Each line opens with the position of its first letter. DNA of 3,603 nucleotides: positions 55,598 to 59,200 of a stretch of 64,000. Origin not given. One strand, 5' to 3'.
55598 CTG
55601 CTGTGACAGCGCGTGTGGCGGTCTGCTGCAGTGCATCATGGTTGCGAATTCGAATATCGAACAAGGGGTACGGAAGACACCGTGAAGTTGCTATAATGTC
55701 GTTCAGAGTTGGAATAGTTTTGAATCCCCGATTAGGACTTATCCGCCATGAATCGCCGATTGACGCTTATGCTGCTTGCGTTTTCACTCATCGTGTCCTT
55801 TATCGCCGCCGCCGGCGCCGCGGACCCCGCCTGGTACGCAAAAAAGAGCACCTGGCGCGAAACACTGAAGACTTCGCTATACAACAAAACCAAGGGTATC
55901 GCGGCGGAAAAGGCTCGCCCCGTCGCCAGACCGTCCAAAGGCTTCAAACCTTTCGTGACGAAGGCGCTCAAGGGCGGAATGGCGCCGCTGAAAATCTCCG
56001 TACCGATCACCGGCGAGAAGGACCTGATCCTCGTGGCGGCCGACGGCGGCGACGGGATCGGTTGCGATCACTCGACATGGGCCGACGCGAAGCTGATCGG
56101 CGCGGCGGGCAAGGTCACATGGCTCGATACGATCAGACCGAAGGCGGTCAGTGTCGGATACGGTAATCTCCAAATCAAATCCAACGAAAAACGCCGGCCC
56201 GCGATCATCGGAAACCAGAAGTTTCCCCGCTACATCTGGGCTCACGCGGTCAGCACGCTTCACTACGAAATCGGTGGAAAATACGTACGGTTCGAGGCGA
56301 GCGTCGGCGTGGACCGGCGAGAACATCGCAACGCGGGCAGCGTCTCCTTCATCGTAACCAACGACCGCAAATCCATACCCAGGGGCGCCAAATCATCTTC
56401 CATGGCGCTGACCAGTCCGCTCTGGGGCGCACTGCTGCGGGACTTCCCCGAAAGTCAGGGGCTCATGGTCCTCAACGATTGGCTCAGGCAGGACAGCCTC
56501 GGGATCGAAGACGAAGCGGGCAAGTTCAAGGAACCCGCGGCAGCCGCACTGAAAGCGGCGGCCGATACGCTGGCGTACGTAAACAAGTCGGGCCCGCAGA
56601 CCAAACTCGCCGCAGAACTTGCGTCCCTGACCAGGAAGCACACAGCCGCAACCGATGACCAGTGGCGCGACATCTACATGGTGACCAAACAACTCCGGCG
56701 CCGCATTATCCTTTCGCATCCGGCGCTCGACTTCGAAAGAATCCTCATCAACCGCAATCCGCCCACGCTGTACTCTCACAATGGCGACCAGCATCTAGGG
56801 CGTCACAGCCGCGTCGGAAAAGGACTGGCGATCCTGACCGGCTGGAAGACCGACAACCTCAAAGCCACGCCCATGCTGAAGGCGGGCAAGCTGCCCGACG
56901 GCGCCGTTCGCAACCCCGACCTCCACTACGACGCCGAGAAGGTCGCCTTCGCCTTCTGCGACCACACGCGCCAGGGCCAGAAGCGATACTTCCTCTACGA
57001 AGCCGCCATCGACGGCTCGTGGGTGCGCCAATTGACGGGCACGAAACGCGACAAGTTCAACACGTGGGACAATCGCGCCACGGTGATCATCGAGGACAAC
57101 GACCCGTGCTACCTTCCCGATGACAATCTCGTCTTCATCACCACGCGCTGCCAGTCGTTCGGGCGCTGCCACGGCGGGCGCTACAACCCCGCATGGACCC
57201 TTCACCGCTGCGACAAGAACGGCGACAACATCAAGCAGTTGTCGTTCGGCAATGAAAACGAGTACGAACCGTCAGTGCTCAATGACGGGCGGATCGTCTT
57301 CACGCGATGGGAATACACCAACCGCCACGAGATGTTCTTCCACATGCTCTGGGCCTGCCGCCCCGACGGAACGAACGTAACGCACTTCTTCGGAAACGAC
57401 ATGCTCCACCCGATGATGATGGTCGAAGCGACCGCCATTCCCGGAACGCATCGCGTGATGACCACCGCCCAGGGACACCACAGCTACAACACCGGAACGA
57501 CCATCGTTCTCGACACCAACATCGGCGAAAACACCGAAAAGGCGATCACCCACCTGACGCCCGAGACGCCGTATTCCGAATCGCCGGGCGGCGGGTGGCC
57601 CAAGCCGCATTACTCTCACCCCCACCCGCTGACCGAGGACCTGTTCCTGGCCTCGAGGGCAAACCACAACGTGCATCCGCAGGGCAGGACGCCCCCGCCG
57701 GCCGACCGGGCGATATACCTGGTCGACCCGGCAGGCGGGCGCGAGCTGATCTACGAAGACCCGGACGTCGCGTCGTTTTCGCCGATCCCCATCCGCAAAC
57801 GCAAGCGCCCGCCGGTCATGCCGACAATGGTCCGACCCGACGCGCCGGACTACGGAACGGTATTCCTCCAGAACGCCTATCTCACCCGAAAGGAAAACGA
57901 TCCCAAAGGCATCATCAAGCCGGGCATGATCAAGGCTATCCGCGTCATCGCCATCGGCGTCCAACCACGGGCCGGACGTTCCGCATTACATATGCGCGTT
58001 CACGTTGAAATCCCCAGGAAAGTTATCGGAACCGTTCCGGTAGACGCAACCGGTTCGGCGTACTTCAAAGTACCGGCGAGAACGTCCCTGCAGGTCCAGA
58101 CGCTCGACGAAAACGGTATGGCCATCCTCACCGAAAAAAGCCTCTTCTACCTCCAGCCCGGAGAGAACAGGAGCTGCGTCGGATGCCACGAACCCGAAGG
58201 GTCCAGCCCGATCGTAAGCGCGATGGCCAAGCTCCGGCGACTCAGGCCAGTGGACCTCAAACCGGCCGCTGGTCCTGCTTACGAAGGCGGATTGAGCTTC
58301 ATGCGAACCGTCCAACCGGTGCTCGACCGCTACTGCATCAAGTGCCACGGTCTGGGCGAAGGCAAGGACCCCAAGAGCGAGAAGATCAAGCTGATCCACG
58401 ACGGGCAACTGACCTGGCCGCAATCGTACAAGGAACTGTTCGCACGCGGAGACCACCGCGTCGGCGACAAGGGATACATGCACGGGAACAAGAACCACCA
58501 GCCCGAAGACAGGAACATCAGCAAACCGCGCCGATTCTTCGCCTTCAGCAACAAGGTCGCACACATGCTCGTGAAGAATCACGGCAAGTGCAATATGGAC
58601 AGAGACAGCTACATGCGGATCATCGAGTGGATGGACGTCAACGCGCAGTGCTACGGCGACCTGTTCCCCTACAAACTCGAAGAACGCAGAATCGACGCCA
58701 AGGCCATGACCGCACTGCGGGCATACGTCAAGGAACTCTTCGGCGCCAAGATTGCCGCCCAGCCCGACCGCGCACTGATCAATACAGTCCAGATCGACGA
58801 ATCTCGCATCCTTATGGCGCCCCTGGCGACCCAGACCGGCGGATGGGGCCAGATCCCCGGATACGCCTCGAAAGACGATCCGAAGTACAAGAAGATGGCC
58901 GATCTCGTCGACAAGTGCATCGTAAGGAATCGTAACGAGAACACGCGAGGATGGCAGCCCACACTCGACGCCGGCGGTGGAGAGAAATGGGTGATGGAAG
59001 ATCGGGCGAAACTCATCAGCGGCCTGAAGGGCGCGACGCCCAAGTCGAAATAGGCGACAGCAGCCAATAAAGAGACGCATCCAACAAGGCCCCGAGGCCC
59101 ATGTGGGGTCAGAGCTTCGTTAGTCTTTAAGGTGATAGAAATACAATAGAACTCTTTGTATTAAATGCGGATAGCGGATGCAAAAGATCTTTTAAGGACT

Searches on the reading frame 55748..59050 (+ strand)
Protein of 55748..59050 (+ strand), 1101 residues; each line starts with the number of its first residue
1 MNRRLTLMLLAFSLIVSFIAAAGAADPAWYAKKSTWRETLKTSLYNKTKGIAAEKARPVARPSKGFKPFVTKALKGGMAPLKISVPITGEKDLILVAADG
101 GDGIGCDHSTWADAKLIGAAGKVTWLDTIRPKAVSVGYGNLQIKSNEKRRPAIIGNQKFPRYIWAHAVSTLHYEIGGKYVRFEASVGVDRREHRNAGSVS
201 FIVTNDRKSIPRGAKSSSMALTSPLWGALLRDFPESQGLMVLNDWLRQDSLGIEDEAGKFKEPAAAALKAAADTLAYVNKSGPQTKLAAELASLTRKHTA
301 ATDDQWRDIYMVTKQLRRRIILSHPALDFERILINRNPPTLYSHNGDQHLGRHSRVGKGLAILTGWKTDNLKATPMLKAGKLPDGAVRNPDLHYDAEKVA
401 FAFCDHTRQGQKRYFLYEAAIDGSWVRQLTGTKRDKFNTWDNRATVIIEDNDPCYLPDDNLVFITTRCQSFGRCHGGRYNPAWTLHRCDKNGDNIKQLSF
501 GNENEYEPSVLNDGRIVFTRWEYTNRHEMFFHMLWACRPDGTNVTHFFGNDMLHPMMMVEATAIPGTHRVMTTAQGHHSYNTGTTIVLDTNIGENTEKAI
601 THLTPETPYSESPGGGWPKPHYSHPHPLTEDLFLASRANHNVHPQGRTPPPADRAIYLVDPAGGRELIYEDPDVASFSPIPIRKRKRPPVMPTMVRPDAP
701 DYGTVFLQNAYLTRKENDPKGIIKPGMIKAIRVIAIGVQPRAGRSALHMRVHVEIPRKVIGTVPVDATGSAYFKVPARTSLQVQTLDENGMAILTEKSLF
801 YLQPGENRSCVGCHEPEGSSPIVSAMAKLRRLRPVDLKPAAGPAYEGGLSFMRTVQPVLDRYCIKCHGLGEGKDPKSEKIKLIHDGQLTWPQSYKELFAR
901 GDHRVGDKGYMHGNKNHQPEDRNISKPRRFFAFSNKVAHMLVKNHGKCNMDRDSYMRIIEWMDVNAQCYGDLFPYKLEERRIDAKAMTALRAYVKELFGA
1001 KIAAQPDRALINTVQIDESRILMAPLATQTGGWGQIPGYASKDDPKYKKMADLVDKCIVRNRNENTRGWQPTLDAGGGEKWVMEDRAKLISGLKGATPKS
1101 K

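Call 7: search_protein_families(library=pfam, proteins=[window:55748-59050:+], max_evalue=0.001)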
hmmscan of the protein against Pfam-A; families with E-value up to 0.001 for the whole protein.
window:55748-59050:+ (1101 aa): 2 families
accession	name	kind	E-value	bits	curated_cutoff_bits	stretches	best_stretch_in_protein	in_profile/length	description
PF08305.17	NPCBM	-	1.4e-25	90.3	23.9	2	123-210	2-88/137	NPCBM/NEW2 domain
PF18582.6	HZS_alpha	-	1.8e-21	76.9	26.6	1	726-815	1-98/98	Hydrazine synthase alpha subunit middle domain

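Call 65: find_homologous_proteins(query=window:55748-59050:+, max_evalue=1e-20)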
Query window:55748-59050:+ (1101 aa): 405 proteins with E <= 1e-20 among 8000 candidates; the best 120 are listed.
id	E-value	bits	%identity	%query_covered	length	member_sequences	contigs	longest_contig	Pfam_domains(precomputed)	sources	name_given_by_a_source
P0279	0.0e+0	2606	100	100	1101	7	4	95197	PF18582.7,PF08305.18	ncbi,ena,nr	ncbi:MAG: NPCBM/NEW2 domain-containing protein [Phycisphaerae bacterium]|nr:NPCBM/NEW2 domain-contai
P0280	0.0e+0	2349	90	100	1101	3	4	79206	PF18582.7,PF08305.18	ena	-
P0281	0.0e+0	2328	90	98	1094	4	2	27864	PF18582.7,PF08305.18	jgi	-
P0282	0.0e+0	2243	86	100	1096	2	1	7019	PF18582.7,PF08305.18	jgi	-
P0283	0.0e+0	2239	86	99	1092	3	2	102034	PF18582.7,PF08305.18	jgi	jgi:hypothetical protein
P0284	0.0e+0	2200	84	99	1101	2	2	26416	PF18582.7,PF08305.18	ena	-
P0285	0.0e+0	2173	83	99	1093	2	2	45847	PF18582.7,PF08305.18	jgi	jgi:hypothetical protein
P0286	0.0e+0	2143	81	100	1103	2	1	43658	PF18582.7,PF08305.18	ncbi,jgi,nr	ncbi:MAG: hypothetical protein HN350_02085 [Phycisphaerales bacterium]|jgi:hypothetical protein|nr:h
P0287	0.0e+0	2139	81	100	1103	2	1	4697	PF18582.7,PF08305.18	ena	-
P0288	0.0e+0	2112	81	100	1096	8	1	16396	PF18582.7,PF08305.18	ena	-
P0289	0.0e+0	1958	73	100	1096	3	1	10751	PF18582.7,PF08305.18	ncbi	-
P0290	0.0e+0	1874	72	99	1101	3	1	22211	PF18582.7,PF08305.18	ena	-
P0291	0.0e+0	1868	72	99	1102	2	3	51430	PF18582.7,PF08305.18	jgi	-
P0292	0.0e+0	1817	71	97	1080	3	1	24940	PF18582.7,PF08305.18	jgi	-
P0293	0.0e+0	1816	70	99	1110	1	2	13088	PF18582.7,PF08305.18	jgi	-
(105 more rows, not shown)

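Call 67: find_encoding_contigs(protein=P0279, flank=10000, max_places=3)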
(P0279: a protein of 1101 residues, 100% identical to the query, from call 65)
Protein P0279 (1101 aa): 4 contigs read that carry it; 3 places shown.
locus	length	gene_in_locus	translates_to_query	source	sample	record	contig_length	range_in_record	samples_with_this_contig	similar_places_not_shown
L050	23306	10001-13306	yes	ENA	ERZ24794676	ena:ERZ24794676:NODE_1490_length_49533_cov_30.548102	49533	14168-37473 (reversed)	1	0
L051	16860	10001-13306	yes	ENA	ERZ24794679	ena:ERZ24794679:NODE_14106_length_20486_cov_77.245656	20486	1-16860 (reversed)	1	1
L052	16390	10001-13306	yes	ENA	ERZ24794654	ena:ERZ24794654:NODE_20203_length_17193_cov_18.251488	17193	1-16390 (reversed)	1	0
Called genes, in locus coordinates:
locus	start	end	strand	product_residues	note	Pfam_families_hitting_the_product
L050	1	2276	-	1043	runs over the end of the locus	PF08305:NPCBM, PF18582:HZS_alpha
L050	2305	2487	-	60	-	-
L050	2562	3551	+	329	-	-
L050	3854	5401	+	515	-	PF03023:MurJ, PF13440:Polysacc_synt_3, PF01554:MatE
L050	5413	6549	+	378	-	PF02445:NadA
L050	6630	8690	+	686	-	PF26549:Tricorn_N (weak), PF13414:TPR_11, PF13432:TPR_16 (weak), PF13424:TPR_12, PF13431:TPR_17, PF00515:TPR_1, PF13432:TPR_16, PF00515:TPR_1, +16 more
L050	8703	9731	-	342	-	PF21959:DUF6923 (weak), PF07589:PEP_exosort_dom (weak)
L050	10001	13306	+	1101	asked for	PF08305:NPCBM, PF18582:HZS_alpha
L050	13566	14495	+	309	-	PF01797:Y1_Tnp, PF08299:Bac_DnaA_C (weak)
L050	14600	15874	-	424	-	PF07690:MFS_1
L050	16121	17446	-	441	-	PF00657:Lipase_GDSL, PF04311:DUF459 (weak), PF13472:Lipase_GDSL_2, PF06439:3keto-disac_hyd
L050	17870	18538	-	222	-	-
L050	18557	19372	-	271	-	-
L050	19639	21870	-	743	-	PF13589:HATPase_c_3, PF02518:HATPase_c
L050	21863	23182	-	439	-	PF07669:Eco57I, PF22837:M_Eco57I_C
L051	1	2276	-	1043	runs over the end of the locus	PF08305:NPCBM, PF18582:HZS_alpha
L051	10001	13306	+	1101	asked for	PF08305:NPCBM, PF18582:HZS_alpha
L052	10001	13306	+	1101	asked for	PF08305:NPCBM, PF18582:HZS_alpha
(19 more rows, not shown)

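Call 82: predict_structure(alignment_id=A5)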
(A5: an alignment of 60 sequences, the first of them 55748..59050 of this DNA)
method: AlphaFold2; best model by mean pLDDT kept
length: 1101 residues; sequences in the alignment: 60
mean_pLDDT: 86.4   pTM: 0.79
mean pLDDT of the five models: 86.4, 86.0, 83.7, 82.8, 80.3
residues with pLDDT >= 90: 601; 70-90: 380; 50-70: 81; < 50: 39
segments of 3 or more residues with pLDDT < 50: 15-24, 53-64, 212-222, 1097-1101
pLDDT, mean of each block of 10 residues (from residue 1): 58 46 60 90 87 42 63 90 90 88 78 93 92 73 91 95 90 88 96 86 76 40 73 85 91 90 96 96 94 95 92 96 96 89 69 86 92 88 90 98 91 96 95 94 94 97 96 78 95 95 91 96 79 92 91 87 94 85 91 89 85 66 93 90 70 88 92 89 96 94 92 77 88 94 87 91 90 95 93 88 91 62 61 90 86 92 88 83 91 94 87 74 81 90 80 93 92 92 96 95 93 83 86 86 94 95 93 94 95 63 31
secondary structure, 60 per line:
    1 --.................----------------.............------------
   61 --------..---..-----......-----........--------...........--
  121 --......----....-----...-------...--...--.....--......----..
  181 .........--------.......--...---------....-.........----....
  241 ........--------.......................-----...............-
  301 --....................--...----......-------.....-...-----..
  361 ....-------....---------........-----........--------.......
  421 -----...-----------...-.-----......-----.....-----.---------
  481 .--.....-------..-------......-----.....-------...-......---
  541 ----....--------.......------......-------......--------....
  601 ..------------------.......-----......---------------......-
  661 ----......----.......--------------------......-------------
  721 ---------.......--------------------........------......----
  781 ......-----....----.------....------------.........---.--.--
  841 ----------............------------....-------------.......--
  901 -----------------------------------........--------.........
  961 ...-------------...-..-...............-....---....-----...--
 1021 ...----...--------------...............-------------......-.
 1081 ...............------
elements in order (helices of 4 or more, strands of 3 or more residues): H3-19 H36-48 E81-86 E92-99 E108-118 E123-125 E133-136 E142-144 E152-154 E157-159 E162-166 E169-174 E179-189 E198-204 H219-222 H224-232 H237-248 H257-279 H285-299 H303-322 E332-337 H345-349 E359-364 E372-375 E385-392 E398-405 E414-420 E426-428 E450-455 E461-465 E484-488 E505-510 E516-520 E532-537 E545-548 E557-563 E570-575 E583-588 E600-602 E621-627 E633-638 E654-659 E665-670 E675-681 E702-707 E730-736 E757-764 E771-776 E781-786 E792-795 E807-810 H823-831 H851-862 H875-878 H892-898 H936-943 H952-963 H984-998 H1000-1003 H1007-1010 H1045-1057 H1073-1077 H1080-1095

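Call 85: fold_search(model_id=the predicted structure, library=pdb)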
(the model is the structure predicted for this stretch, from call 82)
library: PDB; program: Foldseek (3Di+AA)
matches with E <= 10: 927; with E <= 0.001: 149
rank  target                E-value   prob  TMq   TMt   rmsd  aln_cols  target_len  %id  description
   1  5c2v_A                5.1e-28  1.00  0.43  0.59   7.2       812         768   17  Kuenenia stuttgartiensis Hydrazine Synthase (released 2015-10-14)
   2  5c2v_D                3.3e-27  1.00  0.43  0.59   7.0       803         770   17  Kuenenia stuttgartiensis Hydrazine Synthase (released 2015-10-14)
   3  2w8b_A                3.1e-09  1.00  0.20  0.49   7.0       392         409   11  Crystal structure of processed TolB in complex with Pal (released 2009-02-17)
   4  3iax_A                3.2e-09  1.00  0.20  0.50   8.1       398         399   12  The crystal structure of the TolB box of Colicin A in complex with TolB reveals important differences in the recruitme (released 2009-10-13)
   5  4r40_A                4.0e-09  1.00  0.20  0.49   6.8       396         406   12  Crystal Structure of TolB/Pal complex from Yersinia pestis. (released 2014-09-03)
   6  6pnv                  5.1e-09  1.00  0.20  0.50   7.2       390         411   12  1.42 Angstrom Resolution Crystal Structure of Translocation Protein TolB from Salmonella enterica (released 2019-07-17)
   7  4pwz_B                6.0e-09  1.00  0.19  0.48   8.9       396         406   14  Crystal structure of TolB protein from Yersinia pestis CO92 (released 2014-04-02)
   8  4pwz_A                6.6e-09  1.00  0.20  0.49   8.8       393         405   12  Crystal structure of TolB protein from Yersinia pestis CO92 (released 2014-04-02)
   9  1crz                  2.2e-08  1.00  0.20  0.50   7.0       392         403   12  CRYSTAL STRUCTURE OF THE E. COLI TOLB PROTEIN (released 2000-08-16)
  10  8wt1_C                2.7e-07  1.00  0.17  0.27  23.6       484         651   13  Crystal structure of S9 carboxypeptidase from Geobacillus sterothermophilus (released 2024-03-13)
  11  8wt1_A                4.1e-07  1.00  0.16  0.25  10.6       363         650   15  Crystal structure of S9 carboxypeptidase from Geobacillus sterothermophilus (released 2024-03-13)
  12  8wt1_D                5.3e-07  1.00  0.17  0.27   6.8       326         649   15  Crystal structure of S9 carboxypeptidase from Geobacillus sterothermophilus (released 2024-03-13)
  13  8wt1_G                5.6e-07  1.00  0.16  0.25  10.7       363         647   15  Crystal structure of S9 carboxypeptidase from Geobacillus sterothermophilus (released 2024-03-13)
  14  8em7_A                7.2e-07  1.00  0.19  0.05  14.6       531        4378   11  Cryo-EM structure of LRP2 at pH 5.2 (released 2023-02-08)
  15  8wt1_F                1.0e-06  1.00  0.17  0.27   6.8       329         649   15  Crystal structure of S9 carboxypeptidase from Geobacillus sterothermophilus (released 2024-03-13)
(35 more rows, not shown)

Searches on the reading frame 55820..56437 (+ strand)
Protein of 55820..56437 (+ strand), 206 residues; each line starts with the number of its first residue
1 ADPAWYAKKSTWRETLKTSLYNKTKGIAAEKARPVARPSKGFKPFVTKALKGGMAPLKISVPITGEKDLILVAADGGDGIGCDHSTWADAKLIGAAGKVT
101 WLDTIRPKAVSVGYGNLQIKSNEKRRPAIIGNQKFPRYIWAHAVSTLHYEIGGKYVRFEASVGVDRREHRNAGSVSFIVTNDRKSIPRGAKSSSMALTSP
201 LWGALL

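Call 69: search_protein_families(library=pfam, proteins=[window:55820-56437:+], max_evalue=0.01)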
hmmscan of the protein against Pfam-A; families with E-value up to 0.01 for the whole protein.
seq(206 aa): 1 family
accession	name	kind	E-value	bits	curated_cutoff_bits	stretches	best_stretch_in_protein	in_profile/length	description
PF08305.17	NPCBM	-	1.2e-27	97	23.9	2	99-186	2-88/137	NPCBM/NEW2 domain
